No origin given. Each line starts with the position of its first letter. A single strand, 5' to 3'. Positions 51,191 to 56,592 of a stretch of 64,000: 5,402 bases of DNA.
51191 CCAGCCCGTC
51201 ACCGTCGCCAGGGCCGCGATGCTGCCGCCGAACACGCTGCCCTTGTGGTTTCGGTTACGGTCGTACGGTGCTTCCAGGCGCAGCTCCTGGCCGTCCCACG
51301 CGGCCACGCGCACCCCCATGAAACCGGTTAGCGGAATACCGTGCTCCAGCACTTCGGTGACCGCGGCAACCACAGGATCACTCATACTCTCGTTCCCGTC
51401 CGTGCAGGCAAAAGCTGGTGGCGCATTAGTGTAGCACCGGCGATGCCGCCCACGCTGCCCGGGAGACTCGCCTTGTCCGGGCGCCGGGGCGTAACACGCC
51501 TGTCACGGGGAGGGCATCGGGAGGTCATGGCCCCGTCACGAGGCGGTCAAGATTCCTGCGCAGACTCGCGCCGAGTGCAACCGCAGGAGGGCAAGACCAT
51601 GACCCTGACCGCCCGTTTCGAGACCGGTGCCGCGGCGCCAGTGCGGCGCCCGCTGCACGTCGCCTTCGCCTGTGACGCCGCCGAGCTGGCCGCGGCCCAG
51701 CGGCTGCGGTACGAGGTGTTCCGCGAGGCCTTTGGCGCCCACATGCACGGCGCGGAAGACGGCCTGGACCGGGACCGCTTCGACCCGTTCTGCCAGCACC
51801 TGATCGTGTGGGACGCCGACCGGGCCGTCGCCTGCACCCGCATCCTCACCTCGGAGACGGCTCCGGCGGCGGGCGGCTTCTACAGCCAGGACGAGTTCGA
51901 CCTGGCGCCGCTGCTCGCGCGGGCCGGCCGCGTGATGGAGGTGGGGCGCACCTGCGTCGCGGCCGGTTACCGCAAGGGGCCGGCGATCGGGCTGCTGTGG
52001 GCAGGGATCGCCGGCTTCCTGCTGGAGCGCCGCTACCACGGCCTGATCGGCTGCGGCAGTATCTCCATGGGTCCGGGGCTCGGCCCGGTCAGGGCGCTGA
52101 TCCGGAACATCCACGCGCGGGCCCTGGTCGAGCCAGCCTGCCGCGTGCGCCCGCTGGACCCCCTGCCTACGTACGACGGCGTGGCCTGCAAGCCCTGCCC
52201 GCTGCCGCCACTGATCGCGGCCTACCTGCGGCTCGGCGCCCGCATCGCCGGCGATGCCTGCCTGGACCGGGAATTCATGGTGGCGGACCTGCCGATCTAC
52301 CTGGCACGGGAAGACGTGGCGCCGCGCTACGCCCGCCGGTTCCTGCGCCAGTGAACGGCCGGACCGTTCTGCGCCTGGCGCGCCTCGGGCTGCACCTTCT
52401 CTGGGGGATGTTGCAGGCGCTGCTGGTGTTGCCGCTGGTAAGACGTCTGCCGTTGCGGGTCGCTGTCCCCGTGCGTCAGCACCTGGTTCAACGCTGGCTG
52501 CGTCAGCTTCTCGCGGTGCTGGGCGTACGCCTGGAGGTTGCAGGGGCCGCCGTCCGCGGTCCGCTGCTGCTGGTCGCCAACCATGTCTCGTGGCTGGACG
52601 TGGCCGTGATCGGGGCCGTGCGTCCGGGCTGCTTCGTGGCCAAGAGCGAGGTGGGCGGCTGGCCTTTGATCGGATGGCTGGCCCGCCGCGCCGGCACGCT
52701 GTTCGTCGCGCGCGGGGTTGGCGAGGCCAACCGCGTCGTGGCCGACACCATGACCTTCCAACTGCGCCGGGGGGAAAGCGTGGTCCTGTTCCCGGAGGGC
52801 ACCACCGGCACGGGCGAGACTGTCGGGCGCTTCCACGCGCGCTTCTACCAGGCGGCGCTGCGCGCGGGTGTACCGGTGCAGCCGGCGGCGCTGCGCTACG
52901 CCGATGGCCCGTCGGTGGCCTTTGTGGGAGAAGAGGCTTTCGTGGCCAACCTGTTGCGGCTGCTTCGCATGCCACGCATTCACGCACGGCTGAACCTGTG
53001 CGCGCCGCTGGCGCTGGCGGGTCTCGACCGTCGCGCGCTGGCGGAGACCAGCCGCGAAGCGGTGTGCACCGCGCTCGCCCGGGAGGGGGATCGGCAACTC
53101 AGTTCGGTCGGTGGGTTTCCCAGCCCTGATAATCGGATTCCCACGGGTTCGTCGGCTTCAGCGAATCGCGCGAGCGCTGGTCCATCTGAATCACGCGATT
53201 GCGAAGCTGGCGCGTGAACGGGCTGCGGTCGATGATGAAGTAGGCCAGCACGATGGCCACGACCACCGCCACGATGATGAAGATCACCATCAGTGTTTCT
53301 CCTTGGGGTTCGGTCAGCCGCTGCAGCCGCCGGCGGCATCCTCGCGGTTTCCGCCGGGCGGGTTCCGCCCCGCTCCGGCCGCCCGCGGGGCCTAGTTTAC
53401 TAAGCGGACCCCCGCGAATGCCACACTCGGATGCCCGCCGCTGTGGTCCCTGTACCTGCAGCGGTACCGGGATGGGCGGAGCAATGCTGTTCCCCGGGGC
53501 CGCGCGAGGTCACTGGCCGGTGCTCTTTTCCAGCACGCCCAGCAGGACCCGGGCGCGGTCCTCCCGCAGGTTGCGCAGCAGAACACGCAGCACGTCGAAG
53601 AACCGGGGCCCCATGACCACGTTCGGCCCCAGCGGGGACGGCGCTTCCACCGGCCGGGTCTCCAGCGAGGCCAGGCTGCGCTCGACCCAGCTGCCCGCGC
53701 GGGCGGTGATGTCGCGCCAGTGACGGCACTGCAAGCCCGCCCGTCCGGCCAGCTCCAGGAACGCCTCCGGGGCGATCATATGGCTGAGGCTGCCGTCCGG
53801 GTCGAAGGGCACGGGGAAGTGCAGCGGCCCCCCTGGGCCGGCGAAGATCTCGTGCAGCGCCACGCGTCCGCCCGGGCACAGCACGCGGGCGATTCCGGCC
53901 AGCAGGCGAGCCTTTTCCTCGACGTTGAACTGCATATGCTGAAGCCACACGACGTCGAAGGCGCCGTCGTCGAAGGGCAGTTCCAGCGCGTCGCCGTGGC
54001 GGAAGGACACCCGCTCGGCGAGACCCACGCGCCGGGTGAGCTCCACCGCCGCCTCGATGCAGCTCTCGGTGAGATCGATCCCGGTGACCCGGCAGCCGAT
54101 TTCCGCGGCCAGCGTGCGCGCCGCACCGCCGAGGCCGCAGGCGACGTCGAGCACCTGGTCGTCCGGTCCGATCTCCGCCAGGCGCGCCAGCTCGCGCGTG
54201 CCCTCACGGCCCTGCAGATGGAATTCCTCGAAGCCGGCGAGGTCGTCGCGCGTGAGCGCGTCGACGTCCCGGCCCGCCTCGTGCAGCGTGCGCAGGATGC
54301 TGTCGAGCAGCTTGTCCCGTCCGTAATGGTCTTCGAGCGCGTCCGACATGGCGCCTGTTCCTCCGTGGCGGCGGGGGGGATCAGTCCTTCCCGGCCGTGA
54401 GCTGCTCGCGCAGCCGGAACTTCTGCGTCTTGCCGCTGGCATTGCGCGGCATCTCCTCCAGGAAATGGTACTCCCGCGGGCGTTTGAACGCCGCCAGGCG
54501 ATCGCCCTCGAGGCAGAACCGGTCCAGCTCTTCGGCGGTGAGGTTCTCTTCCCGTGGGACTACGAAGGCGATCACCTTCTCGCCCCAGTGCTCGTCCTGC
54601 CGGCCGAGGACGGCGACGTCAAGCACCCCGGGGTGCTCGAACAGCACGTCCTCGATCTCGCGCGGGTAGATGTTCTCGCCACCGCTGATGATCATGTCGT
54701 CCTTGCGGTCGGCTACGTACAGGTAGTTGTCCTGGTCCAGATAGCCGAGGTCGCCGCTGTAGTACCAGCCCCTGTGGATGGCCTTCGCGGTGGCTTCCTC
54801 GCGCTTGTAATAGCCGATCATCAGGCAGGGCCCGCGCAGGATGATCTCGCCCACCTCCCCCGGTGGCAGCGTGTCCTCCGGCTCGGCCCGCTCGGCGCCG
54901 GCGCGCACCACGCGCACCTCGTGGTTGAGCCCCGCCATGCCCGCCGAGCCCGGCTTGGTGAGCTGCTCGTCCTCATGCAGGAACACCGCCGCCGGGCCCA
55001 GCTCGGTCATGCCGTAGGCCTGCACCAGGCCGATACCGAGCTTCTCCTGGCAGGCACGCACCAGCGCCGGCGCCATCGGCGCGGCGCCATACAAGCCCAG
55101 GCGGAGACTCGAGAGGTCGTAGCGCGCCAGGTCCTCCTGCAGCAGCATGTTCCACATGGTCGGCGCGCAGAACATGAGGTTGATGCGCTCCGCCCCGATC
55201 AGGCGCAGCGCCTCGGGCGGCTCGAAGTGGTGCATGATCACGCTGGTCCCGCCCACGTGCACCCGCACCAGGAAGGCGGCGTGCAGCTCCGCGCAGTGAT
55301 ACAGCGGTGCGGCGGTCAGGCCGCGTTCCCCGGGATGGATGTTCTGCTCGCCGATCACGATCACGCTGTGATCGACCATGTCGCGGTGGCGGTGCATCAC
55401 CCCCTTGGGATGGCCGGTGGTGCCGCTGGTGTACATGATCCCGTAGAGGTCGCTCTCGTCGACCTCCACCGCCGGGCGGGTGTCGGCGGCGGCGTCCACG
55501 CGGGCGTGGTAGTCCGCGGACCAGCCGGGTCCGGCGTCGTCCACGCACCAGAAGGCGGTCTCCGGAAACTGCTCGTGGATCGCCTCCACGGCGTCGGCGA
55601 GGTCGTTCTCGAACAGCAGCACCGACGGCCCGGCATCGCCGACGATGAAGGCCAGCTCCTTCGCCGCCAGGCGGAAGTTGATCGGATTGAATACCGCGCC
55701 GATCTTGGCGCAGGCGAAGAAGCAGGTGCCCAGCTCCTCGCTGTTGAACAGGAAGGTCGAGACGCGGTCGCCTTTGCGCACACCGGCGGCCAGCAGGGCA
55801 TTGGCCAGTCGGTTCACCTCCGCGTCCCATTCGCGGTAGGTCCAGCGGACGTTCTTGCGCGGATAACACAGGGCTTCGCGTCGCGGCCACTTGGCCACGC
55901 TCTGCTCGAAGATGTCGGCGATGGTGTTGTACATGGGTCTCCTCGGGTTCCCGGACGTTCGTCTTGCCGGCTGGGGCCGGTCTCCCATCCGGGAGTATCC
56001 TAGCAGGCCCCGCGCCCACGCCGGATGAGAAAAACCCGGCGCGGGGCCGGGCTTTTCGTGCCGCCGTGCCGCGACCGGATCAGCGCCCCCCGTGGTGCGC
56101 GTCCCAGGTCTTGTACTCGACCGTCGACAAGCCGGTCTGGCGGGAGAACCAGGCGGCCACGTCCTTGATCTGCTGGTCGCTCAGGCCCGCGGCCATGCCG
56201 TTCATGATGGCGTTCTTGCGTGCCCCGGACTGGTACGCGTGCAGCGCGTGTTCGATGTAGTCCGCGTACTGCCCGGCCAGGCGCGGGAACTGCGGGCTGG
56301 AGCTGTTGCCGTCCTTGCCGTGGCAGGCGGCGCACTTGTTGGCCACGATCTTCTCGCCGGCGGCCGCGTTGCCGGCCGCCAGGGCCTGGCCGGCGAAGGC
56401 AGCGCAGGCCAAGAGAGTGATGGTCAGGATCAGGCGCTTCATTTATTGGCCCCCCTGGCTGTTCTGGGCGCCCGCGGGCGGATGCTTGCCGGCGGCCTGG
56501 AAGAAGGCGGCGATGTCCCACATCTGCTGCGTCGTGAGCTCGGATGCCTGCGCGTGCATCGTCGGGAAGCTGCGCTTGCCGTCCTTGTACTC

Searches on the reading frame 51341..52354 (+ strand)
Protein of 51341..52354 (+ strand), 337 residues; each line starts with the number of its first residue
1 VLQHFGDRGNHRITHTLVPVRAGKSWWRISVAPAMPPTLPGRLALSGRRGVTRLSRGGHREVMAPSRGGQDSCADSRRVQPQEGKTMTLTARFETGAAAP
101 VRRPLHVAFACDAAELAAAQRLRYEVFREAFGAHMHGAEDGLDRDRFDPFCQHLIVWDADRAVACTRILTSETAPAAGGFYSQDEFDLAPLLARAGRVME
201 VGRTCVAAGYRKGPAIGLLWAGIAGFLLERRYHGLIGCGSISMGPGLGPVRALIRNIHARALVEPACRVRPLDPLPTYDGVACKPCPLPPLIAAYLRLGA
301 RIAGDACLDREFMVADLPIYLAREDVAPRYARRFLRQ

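Call 16: search_protein_families(library=pfam, proteins=[window:51341-52354:+], max_evalue=0.001)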
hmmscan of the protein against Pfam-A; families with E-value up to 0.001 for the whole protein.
window:51341-52354:+ (337 aa): 2 families
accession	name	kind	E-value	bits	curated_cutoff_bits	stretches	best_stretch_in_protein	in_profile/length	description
PF13444.12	Acetyltransf_5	-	2e-31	109.1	22.4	1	122-221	1-102/102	Acetyltransferase (GNAT) domain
PF21926.2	FeeM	-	0.00015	22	27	1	118-213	1-95/158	N-acyl amino acid synthase FeeM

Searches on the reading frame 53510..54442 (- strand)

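Call 16: search_protein_families(library=pfam, proteins=[window:53510-54442:-], max_evalue=0.001)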
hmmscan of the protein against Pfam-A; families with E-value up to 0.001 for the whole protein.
window:53510-54442:- (310 aa): 11 families
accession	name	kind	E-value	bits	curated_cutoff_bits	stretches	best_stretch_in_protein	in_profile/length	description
PF08241.18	Methyltransf_11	-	5.7e-22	78.6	21.2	1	98-195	1-94/95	Methyltransferase domain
PF13649.12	Methyltransf_25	-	1.1e-21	77.8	27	1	97-192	1-97/97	Methyltransferase domain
PF13847.12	Methyltransf_31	-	1.4e-16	61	27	1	93-198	3-111/145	Methyltransferase domain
PF01209.24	Ubie_methyltran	-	6.4e-14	52.3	20.1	1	94-198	48-153/233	ubiE/COQ5 methyltransferase family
PF08242.18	Methyltransf_12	-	1.1e-11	45.8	30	1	98-194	1-98/98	Methyltransferase domain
PF13489.12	Methyltransf_23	-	1.4e-09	38.4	27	1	82-240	10-162/164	Methyltransferase domain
PF02353.26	CMAS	-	8e-06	25.8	27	1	89-200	58-168/273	Mycolic acid cyclopropane synthetase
PF20922.3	Anamorsin_N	-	4.3e-05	23.7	27.1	1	129-200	18-91/163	Anamorsin, N-terminal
PF09445.16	Methyltransf_15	-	0.00017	21.6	22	1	96-166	3-61/165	RNA cap guanine-N2 methyltransferase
PF13679.12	Methyltransf_32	-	0.00021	21.7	27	1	92-151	24-88/143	Methyltransferase domain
PF00891.24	Methyltransf_2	-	0.00052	19.9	22.3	0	95-200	64-168/210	O-methyltransferase domain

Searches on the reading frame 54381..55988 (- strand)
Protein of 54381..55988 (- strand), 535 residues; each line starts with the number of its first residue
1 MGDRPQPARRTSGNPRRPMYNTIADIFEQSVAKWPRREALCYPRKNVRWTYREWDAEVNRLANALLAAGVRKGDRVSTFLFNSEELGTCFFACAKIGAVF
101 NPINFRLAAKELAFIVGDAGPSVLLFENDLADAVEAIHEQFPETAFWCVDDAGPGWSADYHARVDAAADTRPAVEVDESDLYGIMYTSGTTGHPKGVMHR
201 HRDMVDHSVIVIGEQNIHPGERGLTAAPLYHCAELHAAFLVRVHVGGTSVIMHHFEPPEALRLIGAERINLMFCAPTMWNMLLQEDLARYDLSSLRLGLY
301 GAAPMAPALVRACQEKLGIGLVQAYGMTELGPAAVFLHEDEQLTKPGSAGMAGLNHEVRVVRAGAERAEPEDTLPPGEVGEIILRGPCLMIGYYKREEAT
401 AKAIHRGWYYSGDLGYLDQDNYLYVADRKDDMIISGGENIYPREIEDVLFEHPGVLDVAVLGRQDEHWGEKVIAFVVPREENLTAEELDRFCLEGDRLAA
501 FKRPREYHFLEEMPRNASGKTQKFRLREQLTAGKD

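Call 16: search_protein_families(library=pfam, proteins=[window:54381-55988:-], max_evalue=0.001)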
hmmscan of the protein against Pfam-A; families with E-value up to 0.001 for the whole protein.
window:54381-55988:- (535 aa): 2 families
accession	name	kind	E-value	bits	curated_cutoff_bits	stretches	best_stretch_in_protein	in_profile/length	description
PF00501.34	AMP-binding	-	5.3e-91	305.7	29.9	1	27-394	1-384/384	AMP-binding enzyme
PF13193.12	AMP-binding_C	-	2.1e-19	70.6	24.5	1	444-520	1-76/76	AMP-binding enzyme C-terminal domain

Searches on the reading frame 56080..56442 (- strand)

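Call 16: search_protein_families(library=pfam, proteins=[window:56080-56442:-], max_evalue=0.001)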
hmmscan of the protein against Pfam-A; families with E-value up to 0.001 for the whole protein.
window:56080-56442:- (120 aa): 2 families
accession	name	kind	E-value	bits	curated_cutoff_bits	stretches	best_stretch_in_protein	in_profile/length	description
PF00034.26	Cytochrom_C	-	3.7e-13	51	21.3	1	26-98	1-85/90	Cytochrome c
PF13442.11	Cytochrome_CBB3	-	8.7e-10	39.2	27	1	25-98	2-67/68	Cytochrome C oxidase, cbb3-type, subunit III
